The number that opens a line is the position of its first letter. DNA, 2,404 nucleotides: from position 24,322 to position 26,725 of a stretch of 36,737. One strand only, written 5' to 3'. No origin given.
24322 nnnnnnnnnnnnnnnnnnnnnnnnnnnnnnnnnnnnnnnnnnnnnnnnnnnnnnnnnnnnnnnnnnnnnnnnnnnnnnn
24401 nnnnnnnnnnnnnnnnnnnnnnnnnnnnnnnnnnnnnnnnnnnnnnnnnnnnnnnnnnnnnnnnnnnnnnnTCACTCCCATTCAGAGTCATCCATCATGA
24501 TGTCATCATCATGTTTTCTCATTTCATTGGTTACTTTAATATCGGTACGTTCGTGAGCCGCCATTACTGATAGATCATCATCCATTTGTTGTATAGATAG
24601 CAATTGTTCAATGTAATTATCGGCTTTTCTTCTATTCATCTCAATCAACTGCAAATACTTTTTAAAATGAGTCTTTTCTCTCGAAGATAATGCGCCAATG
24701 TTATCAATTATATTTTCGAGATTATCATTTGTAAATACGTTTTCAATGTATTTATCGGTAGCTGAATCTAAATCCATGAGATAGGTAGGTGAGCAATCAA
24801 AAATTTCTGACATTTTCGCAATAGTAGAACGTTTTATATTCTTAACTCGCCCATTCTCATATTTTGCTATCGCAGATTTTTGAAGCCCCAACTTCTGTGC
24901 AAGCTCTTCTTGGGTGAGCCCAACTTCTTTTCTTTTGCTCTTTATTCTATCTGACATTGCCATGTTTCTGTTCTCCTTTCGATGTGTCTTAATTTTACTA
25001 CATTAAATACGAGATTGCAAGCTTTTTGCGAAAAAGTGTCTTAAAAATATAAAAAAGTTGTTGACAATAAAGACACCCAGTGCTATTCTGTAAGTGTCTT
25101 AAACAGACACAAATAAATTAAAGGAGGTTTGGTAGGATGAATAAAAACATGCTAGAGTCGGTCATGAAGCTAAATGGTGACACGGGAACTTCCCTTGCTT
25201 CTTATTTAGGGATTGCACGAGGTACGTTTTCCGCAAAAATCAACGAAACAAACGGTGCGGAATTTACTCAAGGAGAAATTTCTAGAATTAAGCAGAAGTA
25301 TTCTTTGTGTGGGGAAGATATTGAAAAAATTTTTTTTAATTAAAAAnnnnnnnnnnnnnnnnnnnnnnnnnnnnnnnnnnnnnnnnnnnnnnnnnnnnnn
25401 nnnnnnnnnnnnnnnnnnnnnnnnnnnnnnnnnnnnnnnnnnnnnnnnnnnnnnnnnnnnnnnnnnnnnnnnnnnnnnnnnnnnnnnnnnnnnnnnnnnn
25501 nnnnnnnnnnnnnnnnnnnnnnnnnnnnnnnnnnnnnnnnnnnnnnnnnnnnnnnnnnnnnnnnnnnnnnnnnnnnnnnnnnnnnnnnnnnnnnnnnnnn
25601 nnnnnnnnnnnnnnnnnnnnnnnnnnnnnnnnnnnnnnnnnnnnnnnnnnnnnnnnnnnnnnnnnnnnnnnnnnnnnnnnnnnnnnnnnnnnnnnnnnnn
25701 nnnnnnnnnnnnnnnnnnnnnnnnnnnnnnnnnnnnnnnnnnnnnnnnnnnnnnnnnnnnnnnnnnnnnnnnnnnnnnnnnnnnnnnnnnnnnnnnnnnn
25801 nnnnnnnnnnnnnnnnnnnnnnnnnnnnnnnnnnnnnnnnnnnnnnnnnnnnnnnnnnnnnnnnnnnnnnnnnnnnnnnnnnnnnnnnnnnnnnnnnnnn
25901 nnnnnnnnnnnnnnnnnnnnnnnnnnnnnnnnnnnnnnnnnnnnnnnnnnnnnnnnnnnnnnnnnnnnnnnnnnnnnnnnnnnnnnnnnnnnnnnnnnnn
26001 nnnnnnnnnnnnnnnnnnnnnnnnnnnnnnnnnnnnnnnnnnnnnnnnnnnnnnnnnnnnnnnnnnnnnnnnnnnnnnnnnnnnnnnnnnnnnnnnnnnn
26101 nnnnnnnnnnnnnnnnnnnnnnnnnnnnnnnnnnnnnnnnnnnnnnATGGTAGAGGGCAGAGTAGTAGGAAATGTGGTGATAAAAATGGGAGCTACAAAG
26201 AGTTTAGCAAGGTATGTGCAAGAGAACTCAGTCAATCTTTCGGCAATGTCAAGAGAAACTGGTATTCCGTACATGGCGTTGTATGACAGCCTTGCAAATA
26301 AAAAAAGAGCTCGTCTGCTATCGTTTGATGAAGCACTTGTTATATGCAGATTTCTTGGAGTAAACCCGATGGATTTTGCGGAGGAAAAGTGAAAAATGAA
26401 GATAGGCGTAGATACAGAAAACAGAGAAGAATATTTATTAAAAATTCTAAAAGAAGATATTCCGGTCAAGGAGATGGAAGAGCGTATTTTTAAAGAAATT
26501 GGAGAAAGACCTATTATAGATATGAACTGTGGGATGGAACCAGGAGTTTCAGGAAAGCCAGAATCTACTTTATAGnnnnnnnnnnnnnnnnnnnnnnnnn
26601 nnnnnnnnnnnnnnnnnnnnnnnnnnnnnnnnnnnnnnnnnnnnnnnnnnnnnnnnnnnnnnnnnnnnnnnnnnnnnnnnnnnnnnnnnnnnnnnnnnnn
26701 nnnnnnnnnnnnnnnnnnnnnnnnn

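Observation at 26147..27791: Opposite-strand ImmA-like protease with extra C-terminal domain, convergent XRE gene and its own operator, embedded between two antirepressor genes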

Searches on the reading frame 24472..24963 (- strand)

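Call 3: search_protein_families(library=pfam, proteins=[window:24472-24963:-], max_evalue=1)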
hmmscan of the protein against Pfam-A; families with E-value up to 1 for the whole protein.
window:24472-24963:- (163 aa): 13 families
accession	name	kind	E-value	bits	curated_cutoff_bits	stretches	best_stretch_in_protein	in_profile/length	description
PF01381.28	HTH_3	-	3.9e-16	59.2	23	1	7-62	1-55/55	Helix-turn-helix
PF12844.13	HTH_19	-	7.6e-13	48.6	30.2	1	6-65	3-61/64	Helix-turn-helix domain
PF13560.12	HTH_31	-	9.3e-09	35.9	27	1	5-59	4-58/64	Helix-turn-helix domain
PF13443.12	HTH_26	-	1.2e-08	35.5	22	1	7-64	2-59/63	Cro/C1-type HTH DNA-binding domain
PF15731.11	MqsA_antitoxin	-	0.0002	21.9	30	1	4-62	71-127/131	Antitoxin component of bacterial toxin-antitoxin system, MqsA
PF17762.8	HTH_ParB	-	0.0018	18.9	22.6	1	9-34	14-39/102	ParB HTH domain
PF13744.12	HTH_37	-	0.0018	18.5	27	1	6-43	22-59/80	Helix-turn-helix domain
PF13413.12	HTH_25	-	0.0028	17.9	24.6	1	8-48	3-43/62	Helix-turn-helix domain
PF21179.3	BldD-like_C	-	0.0079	16.5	27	0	37-64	35-62/70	DNA-binding protein BldD-like, C-terminal domain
PF05009.17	EBV-NA3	-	0.02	14.9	24.4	1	35-116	93-169/254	Epstein-Barr virus nuclear antigen 3 (EBNA-3)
PF04545.22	Sigma70_r4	-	0.039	13.9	24.1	1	11-32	16-37/50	Sigma-70, region 4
PF13412.12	HTH_24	-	0.049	13.6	21.9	1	13-35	15-37/48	Winged helix-turn-helix DNA-binding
PF16224.10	DUF4883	-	0.066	14.1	27.1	1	9-80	18-88/119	DOmain of unknown function (DUF4883)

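Call 4: search_protein_families(library=phrogs, proteins=[window:24472-24963:-], max_evalue=0.1)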
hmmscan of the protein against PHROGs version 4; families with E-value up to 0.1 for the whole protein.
window:24472-24963:- (163 aa): 50 families (the best 25 are shown)
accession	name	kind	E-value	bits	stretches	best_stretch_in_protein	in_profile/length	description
phrog_8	-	transcription regulation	5.5e-17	63.2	1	1-111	75-194/346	transcriptional regulator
phrog_2967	-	transcription regulation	2.8e-16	60.7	1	3-157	11-143/225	transcriptional regulator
phrog_4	-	transcription regulation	3.2e-14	53.7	1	1-69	135-198/400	transcriptional repressor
phrog_3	-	transcription regulation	5.7e-13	50.4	1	1-130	87-206/430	transcriptional repressor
phrog_2439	-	transcription regulation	2.6e-10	40.7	1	4-94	9-88/367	transcriptional regulator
phrog_5823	-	transcription regulation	1.6e-08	35.1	1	2-63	6-67/404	transcriptional regulator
phrog_2328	-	transcription regulation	2.2e-08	34.9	1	3-66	16-78/128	transcriptional repressor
phrog_7241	-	transcription regulation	2.5e-08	35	1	6-63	65-121/122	transcriptional regulator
phrog_1373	-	transcription regulation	7e-08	33.6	1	3-56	64-116/166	transcriptional regulator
phrog_4779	-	transcription regulation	2.4e-07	32.2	1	1-59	1-60/98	transcriptional regulator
phrog_4739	-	unknown function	3.2e-07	31.1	1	2-70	67-134/167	-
phrog_4836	-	transcription regulation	3.6e-07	31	1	3-88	76-148/194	CII-like regulator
phrog_1994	-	DNA, RNA and nucleotide metabolism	4.9e-06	27.6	1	5-75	2-69/170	DNA binding protein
phrog_32768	-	unknown function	5.3e-06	26.4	1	3-127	10-127/446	-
phrog_7950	-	transcription regulation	1.6e-05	25.9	1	3-47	8-51/68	transcriptional repressor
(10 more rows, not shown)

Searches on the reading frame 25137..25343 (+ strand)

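Call 3: search_protein_families(library=pfam, proteins=[window:25137-25343:+], max_evalue=1)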
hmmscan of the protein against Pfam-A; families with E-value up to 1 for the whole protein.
window:25137-25343:+ (68 aa): 1 family
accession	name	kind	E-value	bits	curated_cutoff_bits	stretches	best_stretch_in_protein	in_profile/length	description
PF07022.19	Phage_CI_repr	-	0.062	14.1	22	1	18-33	16-31/65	Bacteriophage CI repressor helix-turn-helix domain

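Call 4: search_protein_families(library=phrogs, proteins=[window:25137-25343:+], max_evalue=0.1)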
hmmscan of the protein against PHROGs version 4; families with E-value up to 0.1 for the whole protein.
window:25137-25343:+ (68 aa): 2 families
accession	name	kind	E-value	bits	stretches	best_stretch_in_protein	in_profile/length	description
phrog_20516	-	unknown function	0.054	14.5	1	4-49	17-59/82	-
phrog_32215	-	unknown function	0.067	14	1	3-40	9-46/69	-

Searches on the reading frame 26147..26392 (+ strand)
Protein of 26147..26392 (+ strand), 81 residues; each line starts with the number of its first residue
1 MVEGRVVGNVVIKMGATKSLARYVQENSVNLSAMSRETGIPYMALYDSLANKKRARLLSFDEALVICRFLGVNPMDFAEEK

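Call 3: search_protein_families(library=pfam, proteins=[window:26147-26392:+], max_evalue=1)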
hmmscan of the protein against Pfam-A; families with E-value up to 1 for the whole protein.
window:26147-26392:+ (81 aa): 2 families
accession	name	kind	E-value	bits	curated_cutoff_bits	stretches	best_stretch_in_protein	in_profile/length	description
PF13443.12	HTH_26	-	2e-05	25.2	22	1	21-78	3-58/63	Cro/C1-type HTH DNA-binding domain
PF00668.25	Condensation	-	0.22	10.6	30.6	1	10-66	299-356/456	Condensation domain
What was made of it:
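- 26147..26392 (+): Cro/C1-type HTH gene (HTH_26). It is a positional neighbour and not part of the conserved block. Pfam 2e-05 (call 3).
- Checked: The upstream plus-strand ORF 26147..26392 is a Cro/C1-type HTH protein (HTH_26, 25.2 bits against a cut-off of 22; call 3).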

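Call 4: search_protein_families(library=phrogs, proteins=[window:26147-26392:+], max_evalue=0.1)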
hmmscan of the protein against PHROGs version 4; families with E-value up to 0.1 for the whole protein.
window:26147-26392:+ (81 aa): 3 families
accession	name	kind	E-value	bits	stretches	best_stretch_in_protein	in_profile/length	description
phrog_18342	-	transcription regulation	0.0016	19.5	1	16-76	19-78/123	transcriptional repressor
phrog_4583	-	transcription regulation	0.0033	18.4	1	23-80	18-72/81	transcriptional repressor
phrog_2967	-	transcription regulation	0.088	13.3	1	17-81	12-73/225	transcriptional regulator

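Call 5: search_protein_families(library=padloc, proteins=[window:26147-26392:+], max_evalue=1)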
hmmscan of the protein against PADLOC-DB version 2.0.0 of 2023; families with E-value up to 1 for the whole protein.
window:26147-26392:+ (81 aa): 1 family
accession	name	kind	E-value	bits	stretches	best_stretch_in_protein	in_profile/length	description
PDLC03252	MTase_II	-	0.046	11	1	17-55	18-56/365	Type II methyltransferase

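Call 6: search_protein_families(library=ncbifam, proteins=[window:26147-26392:+], max_evalue=1)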
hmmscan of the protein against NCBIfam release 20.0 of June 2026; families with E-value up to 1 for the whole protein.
window:26147-26392:+ (81 aa): 0 families

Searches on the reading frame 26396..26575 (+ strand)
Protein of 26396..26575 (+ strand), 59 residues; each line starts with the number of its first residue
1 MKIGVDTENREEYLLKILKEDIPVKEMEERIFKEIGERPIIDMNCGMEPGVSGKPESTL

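Call 3: search_protein_families(library=pfam, proteins=[window:26396-26575:+], max_evalue=1)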
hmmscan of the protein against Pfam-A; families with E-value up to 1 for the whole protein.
window:26396-26575:+ (59 aa): 0 families

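Call 4: search_protein_families(library=phrogs, proteins=[window:26396-26575:+], max_evalue=0.1)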
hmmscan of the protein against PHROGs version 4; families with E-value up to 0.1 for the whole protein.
window:26396-26575:+ (59 aa): 0 families

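Call 5: search_protein_families(library=padloc, proteins=[window:26396-26575:+], max_evalue=1)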
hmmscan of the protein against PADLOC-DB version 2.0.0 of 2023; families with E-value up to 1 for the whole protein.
window:26396-26575:+ (59 aa): 0 families

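Call 6: search_protein_families(library=ncbifam, proteins=[window:26396-26575:+], max_evalue=1)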
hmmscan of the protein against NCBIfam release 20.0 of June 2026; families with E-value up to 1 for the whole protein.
window:26396-26575:+ (59 aa): 0 families

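Call 79: find_homologous_proteins(query=window:26396-26575:+, max_evalue=0.01)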
Query window:26396-26575:+ (59 aa): 7 proteins with E <= 0.01 among 7 candidates.
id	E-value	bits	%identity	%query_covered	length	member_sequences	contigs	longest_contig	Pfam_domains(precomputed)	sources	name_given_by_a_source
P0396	5.6e-30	119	98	100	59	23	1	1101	-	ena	-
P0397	3.6e-29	116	98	100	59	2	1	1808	-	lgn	-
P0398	4.0e-28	113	100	93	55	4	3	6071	-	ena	-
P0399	1.2e-26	109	93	100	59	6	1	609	-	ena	-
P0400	2.5e-21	92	96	78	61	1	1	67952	-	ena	-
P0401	9.1e-20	87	94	80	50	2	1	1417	-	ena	-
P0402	1.2e-8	52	96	47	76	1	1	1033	-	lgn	-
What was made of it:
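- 26396..26575 (+): 59-aa partner ORF, last gene of the plus-strand run that converges on GLZ. GGAGG upstream. C-terminal tail .................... Only close homologues (>=93% identity) exist in the protein database (call 79).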
